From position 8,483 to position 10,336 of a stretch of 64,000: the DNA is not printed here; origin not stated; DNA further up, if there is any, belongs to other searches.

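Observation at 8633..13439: Three tandem paralogous surface repeat proteins sharing a conserved C-terminal C[LV]PYW[ST]RR motif: candidate novel adhesin family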

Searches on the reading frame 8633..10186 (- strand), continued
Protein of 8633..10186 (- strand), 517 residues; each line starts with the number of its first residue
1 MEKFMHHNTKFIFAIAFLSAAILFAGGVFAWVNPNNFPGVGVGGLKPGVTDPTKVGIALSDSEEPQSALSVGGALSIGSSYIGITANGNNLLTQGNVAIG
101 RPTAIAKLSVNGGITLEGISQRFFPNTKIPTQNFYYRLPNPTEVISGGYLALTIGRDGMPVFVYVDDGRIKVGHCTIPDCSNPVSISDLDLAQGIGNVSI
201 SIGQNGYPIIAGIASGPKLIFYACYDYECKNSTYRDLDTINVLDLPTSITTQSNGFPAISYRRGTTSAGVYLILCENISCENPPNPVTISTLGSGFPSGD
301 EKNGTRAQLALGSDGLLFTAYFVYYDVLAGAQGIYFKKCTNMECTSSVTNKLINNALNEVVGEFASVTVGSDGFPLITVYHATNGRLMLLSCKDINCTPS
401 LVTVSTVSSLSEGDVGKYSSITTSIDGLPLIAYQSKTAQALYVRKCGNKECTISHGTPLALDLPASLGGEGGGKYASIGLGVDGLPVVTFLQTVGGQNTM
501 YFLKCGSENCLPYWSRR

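Call 37: search_solved_structures(query=A2, max_evalue=10, show_alignments=2)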
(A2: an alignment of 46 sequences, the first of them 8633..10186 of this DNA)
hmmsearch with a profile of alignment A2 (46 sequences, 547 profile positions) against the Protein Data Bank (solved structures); distinct sequences matched with E-value up to 10: 2.
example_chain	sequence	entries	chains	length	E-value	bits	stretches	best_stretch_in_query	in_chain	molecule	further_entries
1ls5_A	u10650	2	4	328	1.4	10.7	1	243-313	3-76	plasmepsin IV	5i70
5jod_A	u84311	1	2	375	1.5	10.6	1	243-313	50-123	Proplasmepsin IV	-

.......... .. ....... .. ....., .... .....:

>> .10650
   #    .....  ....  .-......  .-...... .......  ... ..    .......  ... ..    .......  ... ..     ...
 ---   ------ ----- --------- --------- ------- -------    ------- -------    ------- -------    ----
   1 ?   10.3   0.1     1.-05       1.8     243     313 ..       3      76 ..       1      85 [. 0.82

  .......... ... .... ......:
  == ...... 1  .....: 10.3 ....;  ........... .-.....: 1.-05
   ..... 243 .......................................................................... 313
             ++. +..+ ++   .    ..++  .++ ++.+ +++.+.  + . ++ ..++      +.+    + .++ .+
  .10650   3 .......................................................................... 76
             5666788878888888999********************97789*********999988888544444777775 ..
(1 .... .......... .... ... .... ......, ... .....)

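Call 44: find_related_loci(query=A4, collection=genome_contigs, flank=6000)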
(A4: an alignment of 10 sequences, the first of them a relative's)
Query A4 (575 aa) in genome_contigs; peptide patterns used: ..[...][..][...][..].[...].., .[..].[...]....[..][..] (x = any residue, [..] = any of these).
114 stretches matched a pattern; 96 encode a relative of the query (tblastn E <= 1e-3); the best 80 are kept; 78 distinct loci.
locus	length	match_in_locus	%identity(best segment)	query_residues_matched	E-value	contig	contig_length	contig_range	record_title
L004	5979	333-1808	48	29-575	3e-143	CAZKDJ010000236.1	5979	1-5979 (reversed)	MAG TPA_asm: uncultured Anaerolineales bacterium isolate binchicken_co116_320 genome assembly, contig: NODE_16365_length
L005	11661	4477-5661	51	171-575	2e-111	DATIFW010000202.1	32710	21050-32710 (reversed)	MAG TPA_asm: Thermoanaerobaculia bacterium isolate SMAG_U16405 k141_721561, whole genome shotgun sequence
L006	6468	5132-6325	51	177-572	3e-108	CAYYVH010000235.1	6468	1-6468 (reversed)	MAG TPA_asm: uncultured Anaerolineales bacterium isolate binchicken_co275_18 genome assembly, contig: NODE_21393_length_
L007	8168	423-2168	47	17-575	4e-152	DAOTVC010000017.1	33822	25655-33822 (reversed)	MAG TPA_asm: Anaerolineae bacterium isolate F7_115 k211_6954, whole genome shotgun sequence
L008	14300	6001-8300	39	22-574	4e-107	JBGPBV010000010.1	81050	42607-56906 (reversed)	MAG: Vicinamibacteria bacterium isolate OBJ_0618_050_8 k141_1455520_length_81050_cov_53.0673, whole genome shotgun seque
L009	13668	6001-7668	42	20-575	6e-120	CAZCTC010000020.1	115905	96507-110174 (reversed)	MAG TPA_asm: uncultured Anaerolineales bacterium isolate binchicken_co20_433 genome assembly, contig: NODE_433_length_11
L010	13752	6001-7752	36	30-575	6e-104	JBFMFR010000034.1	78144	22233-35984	MAG: Chloroflexota bacterium isolate MAG276 MAG276_34, whole genome shotgun sequence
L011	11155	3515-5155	40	9-569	1e-99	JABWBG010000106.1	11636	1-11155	MAG: Caldilineales bacterium isolate MAG_24 scaffold_6503, whole genome shotgun sequence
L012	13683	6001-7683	51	215-575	2e-99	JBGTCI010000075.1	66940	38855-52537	MAG: Nitrospiraceae bacterium isolate JTS-RE116 k141_12453202, whole genome shotgun sequence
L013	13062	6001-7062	51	211-575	1e-98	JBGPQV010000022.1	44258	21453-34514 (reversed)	MAG: Thermoplasmata archaeon isolate OBJ1_062018_150_24 k141_2647224_length_44258_cov_14.9936, whole genome shotgun sequ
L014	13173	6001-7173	47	171-572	2e-98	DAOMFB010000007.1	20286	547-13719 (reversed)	MAG TPA_asm: Thermoanaerobaculia bacterium isolate AMR_MDS_5013 NODE_163_length_20286_cov_6.307597, whole genome shotgun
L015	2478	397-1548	45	177-575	3e-102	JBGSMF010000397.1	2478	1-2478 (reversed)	MAG: Thermoflexales bacterium isolate JTS-AC224 k141_4198855, whole genome shotgun sequence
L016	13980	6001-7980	49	212-574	9e-97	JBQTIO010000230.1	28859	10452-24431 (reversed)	MAG: Nitrospiraceae bacterium isolate SAW316 c_000000011748, whole genome shotgun sequence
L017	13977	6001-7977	49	212-575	3e-96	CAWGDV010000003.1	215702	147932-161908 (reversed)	MAG: uncultured Nitrospiraceae bacterium isolate MFD02159.bin.1.78 genome assembly, contig: contig_14211, whole genome s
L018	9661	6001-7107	47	203-575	1e-95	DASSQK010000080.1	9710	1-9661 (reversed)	MAG TPA_asm: Gaiellaceae bacterium isolate SMAG_U460 k141_1197874, whole genome shotgun sequence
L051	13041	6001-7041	42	222-575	5e-75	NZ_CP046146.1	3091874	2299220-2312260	Candidatus Lucifugimonas marina strain JH545 chromosome, complete genome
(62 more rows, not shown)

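Call 45: find_homologous_proteins(query=A3)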
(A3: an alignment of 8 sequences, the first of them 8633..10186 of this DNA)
Query A3 (8 sequences) (517 aa, profile of the alignment): 48 proteins with E <= 0.001 among 8000 candidates.
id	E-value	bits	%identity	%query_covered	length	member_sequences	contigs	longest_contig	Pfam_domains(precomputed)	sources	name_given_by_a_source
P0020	4.8e-169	581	27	88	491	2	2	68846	-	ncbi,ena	ncbi:MAG: hypothetical protein AAB518_03300 [Patescibacteria group bacterium]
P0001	2.0e-167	576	100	99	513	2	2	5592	-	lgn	-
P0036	1.8e-146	507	29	82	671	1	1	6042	-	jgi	jgi:hypothetical protein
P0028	7.7e-129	449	26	79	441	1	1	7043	-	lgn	-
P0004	1.6e-92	329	31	60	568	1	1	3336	-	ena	-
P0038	3.2e-85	305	27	70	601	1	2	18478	-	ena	-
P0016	5.5e-81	291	30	69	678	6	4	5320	-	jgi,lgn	jgi:hypothetical protein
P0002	3.4e-79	285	29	75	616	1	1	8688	-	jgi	jgi:hypothetical protein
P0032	7.1e-76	274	29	53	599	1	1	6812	-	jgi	jgi:predicted regulator of Ras-like GTPase activity (Roadblock/LC7/MglB family)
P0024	3.9e-75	272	26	88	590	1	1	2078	-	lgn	-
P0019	3.4e-74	269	29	59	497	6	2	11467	PF01391.24,PF09151.17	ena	-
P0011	9.9e-73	264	28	72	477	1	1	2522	-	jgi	jgi:hypothetical protein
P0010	6.7e-72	261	31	71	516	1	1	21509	-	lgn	-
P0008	7.7e-72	261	30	72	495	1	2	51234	PF09151.17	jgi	jgi:hypothetical protein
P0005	3.9e-71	258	30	76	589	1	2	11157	PF09151.17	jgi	jgi:hypothetical protein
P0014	4.1e-71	258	34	59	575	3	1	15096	-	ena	-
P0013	3.6e-68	249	30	75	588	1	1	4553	PF09151.17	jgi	jgi:hypothetical protein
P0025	2.9e-64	236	30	72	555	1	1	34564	-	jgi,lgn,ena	-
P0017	2.1e-61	226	29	69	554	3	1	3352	-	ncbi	-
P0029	3.5e-60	222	31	50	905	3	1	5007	PF13884.12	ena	-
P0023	1.4e-55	207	27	69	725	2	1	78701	-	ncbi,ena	-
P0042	4.5e-52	196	28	69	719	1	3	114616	PF13385.14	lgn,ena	-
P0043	1.9e-40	157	26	74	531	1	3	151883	PF01391.24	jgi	jgi:hypothetical protein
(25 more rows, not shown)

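Call 46: find_encoding_contigs(protein=P0008, flank=8000, max_places=1)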
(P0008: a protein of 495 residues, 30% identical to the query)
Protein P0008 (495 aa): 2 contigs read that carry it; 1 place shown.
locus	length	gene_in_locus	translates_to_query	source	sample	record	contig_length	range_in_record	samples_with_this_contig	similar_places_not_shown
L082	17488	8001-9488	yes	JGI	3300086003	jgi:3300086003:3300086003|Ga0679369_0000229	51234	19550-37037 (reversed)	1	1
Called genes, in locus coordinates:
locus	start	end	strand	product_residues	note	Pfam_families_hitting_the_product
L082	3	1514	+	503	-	-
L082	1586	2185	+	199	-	-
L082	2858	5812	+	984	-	PF00211:Guanylate_cyc, PF13240:Zn_Ribbon_1 (weak), PF07719:TPR_2 (faint), PF13374:TPR_10 (faint), PF13191:AAA_16, PF13424:TPR_12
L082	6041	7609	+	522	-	PF17164:DUF5122, PF18998:Flg_new_2 (weak)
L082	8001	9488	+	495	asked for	PF09151:DUF1936 (faint)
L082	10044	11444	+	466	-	-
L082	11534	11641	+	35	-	-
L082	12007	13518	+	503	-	-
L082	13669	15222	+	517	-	-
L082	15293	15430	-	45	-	-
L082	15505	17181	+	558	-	-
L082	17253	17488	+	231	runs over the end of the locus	-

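Call 47: find_encoding_contigs(protein=P0043, flank=8000, max_places=1)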
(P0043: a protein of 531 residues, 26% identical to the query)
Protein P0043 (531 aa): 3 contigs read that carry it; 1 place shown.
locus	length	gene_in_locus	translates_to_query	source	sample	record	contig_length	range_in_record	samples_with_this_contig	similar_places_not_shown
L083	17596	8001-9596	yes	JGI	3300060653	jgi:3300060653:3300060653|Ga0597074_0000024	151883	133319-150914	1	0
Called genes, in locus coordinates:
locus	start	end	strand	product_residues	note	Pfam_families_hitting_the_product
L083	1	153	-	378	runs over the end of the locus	-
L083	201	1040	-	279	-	PF10920:DUF2705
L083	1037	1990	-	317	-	PF00005:ABC_tran, PF13304:AAA_21, PF13732:DrrA1-3_C (weak)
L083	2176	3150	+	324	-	-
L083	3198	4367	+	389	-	PF07690:MFS_1, PF12832:MFS_1_like, PF07690:MFS_1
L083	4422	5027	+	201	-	-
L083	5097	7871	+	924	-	PF13191:AAA_16, PF13401:AAA_22 (faint), PF00196:GerE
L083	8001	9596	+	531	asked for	PF01391:Collagen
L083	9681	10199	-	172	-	PF12973:Cupin_7 (weak), PF07883:Cupin_2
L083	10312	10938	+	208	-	PF06736:TMEM175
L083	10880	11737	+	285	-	PF13489:Methyltransf_23 (weak)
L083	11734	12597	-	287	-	PF00561:Abhydrolase_1 (weak), PF12697:Abhydrolase_6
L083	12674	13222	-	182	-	PF01872:RibD_C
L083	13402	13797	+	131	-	-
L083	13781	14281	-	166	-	-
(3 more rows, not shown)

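Call 48: find_encoding_contigs(protein=P0025, flank=8000, max_places=1)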
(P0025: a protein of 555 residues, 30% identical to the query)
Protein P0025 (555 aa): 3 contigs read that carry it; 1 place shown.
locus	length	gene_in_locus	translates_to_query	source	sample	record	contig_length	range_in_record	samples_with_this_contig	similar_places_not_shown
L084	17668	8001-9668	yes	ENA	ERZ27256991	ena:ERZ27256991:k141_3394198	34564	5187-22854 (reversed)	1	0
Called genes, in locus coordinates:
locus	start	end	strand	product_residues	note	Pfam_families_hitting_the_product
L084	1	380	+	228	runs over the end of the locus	PF00754:F5_F8_type_C (weak), PF25302:NADase_transloc (weak)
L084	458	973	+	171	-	-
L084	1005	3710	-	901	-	PF13715:CarbopepD_reg_2 (faint), PF17210:SdrD_B (faint), PF17802:SpaA (faint), PF22904:NOMO1-like_2nd (faint), PF02369:Big_1 (faint), PF11974:bMG3 (faint), PF13620:CarboxypepD_reg, PF16640:Big_3_5 (weak)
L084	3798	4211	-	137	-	PF01042:Ribonuc_L-PSP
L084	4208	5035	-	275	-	PF00378:ECH_1, PF16113:ECH_2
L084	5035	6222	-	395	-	PF02771:Acyl-CoA_dh_N, PF02770:Acyl-CoA_dh_M, PF00441:Acyl-CoA_dh_1, PF08028:Acyl-CoA_dh_2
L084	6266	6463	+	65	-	PF10041:DUF2277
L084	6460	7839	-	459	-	PF00291:PALP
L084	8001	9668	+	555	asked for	-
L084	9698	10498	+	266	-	PF00582:Usp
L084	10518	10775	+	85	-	PF02148:zf-UBP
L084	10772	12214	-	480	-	PF02934:GatB_N, PF02637:GatB_Yqey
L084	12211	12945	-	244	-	PF13489:Methyltransf_23, PF01209:Ubie_methyltran, PF13847:Methyltransf_31, PF08241:Methyltransf_11, PF08242:Methyltransf_12, PF13649:Methyltransf_25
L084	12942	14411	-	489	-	PF01425:Amidase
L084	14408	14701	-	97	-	PF02686:GatC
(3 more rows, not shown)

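Call 60: fold_search(model_id=the predicted structure, library=viral)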
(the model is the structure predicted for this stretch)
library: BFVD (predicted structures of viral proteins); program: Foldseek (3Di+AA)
matches with E <= 10: 768; with E <= 0.001: 116
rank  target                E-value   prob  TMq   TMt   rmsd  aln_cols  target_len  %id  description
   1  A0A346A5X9            2.3e-11  1.00  0.47  0.23  12.5       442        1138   13  (no name in the UniProt tables at hand)
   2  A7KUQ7                1.6e-10  1.00  0.51  0.31   4.3       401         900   11  (no name in the UniProt tables at hand)
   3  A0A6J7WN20            3.6e-10  1.00  0.55  0.55   5.5       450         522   12  Uncharacterized protein [uncultured Caudovirales phage]
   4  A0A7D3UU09            4.4e-10  1.00  0.51  0.45   5.8       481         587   12  NHl repeat unit of beta-propeller protein [Fadolivirus FV1/VV64]
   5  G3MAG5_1              1.1e-09  1.00  0.46  0.32  13.4       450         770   14  Gp424 [Bacillus phage G]
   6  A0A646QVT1            1.2e-09  1.00  0.50  0.50   6.3       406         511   10  (no name in the UniProt tables at hand)
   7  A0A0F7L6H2            3.3e-09  1.00  0.43  0.22   6.5       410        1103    9  Uncharacterized protein [uncultured marine virus]
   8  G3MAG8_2              3.3e-09  1.00  0.41  0.25  25.1       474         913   13  Gp427 [Bacillus phage G]
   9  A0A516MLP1            4.3e-09  1.00  0.52  0.40  19.1       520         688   10  (no name in the UniProt tables at hand)
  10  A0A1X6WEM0            4.8e-09  1.00  0.41  0.36   6.9       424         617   13  (no name in the UniProt tables at hand)
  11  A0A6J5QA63            8.1e-09  1.00  0.49  0.25   6.5       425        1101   11  Uncharacterized protein [uncultured Caudovirales phage]
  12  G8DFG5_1              8.1e-09  1.00  0.47  0.25  16.8       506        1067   11  (no name in the UniProt tables at hand)
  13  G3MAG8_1              1.6e-08  1.00  0.39  0.24  25.4       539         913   10  Gp427 [Bacillus phage G]
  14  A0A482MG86            4.4e-08  1.00  0.40  0.28   8.6       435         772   12  Sialidase domain-containing/CalX-like domain superfamily protein [Serratia phage Parlo]
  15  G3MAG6                1.0e-07  1.00  0.50  0.23   6.0       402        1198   12  Gp425 [Bacillus phage G]
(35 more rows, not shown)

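Call 61: find_related_loci(query=A4, collection=viral_contigs, flank=8000)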
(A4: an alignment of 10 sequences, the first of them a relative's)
Query A4 (575 aa) in viral_contigs; peptide patterns used: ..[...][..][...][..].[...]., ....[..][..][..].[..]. (x = any residue, [..] = any of these).
9 stretches matched a pattern, but none encodes a relative of the query by tblastn (E <= 1e-3).

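Call 62: list_cluster_members(proteins=[P0017, P0023, P0020, P0001, P0042, P0025])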
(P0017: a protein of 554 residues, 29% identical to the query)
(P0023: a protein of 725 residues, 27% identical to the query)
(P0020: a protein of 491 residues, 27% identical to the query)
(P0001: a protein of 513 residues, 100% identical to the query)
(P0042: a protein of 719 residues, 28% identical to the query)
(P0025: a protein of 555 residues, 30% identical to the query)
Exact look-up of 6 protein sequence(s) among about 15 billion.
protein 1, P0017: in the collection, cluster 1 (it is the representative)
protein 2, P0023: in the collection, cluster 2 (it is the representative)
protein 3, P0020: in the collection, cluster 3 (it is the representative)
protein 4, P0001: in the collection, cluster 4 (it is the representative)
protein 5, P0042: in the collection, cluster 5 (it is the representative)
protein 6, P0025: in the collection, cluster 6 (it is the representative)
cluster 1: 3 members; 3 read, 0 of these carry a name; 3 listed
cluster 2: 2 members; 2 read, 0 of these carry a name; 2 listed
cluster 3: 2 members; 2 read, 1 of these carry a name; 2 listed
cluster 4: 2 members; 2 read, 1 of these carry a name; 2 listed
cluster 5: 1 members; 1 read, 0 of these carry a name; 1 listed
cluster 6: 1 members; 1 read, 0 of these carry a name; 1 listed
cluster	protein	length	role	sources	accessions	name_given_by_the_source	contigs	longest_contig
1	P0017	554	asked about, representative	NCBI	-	-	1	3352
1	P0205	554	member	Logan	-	-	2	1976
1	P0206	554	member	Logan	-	-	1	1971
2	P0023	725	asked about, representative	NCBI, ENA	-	-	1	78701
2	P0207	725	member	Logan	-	-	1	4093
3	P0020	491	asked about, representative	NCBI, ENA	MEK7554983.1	MAG: hypothetical protein AAB518_03300 [Patescibacteria group bacterium]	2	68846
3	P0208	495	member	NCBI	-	-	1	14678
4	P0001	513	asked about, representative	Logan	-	-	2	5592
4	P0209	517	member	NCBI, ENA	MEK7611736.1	MAG: hypothetical protein AAB407_00060 [Patescibacteria group bacterium]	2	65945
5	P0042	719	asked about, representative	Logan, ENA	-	-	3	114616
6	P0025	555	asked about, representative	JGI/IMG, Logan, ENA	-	-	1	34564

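Call 67: find_encoding_contigs(protein=P0028, flank=7000, max_places=1)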
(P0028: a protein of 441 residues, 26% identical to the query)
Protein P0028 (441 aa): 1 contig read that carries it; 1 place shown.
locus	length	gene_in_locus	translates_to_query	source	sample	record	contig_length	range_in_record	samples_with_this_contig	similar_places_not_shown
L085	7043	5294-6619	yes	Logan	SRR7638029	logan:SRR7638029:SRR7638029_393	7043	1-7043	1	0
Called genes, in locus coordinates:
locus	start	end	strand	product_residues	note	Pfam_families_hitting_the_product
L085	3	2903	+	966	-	?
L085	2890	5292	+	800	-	-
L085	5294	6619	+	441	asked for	-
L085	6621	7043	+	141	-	?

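Call 68: find_encoding_contigs(protein=P0036, flank=7000, max_places=1)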
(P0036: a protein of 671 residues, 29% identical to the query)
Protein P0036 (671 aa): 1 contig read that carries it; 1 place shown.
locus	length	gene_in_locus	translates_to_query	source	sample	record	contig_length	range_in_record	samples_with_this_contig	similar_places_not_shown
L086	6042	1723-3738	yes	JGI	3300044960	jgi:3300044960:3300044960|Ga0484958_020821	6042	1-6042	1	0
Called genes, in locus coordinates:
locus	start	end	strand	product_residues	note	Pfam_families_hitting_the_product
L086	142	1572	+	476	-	-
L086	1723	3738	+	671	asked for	-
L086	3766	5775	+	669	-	-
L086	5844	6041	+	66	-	?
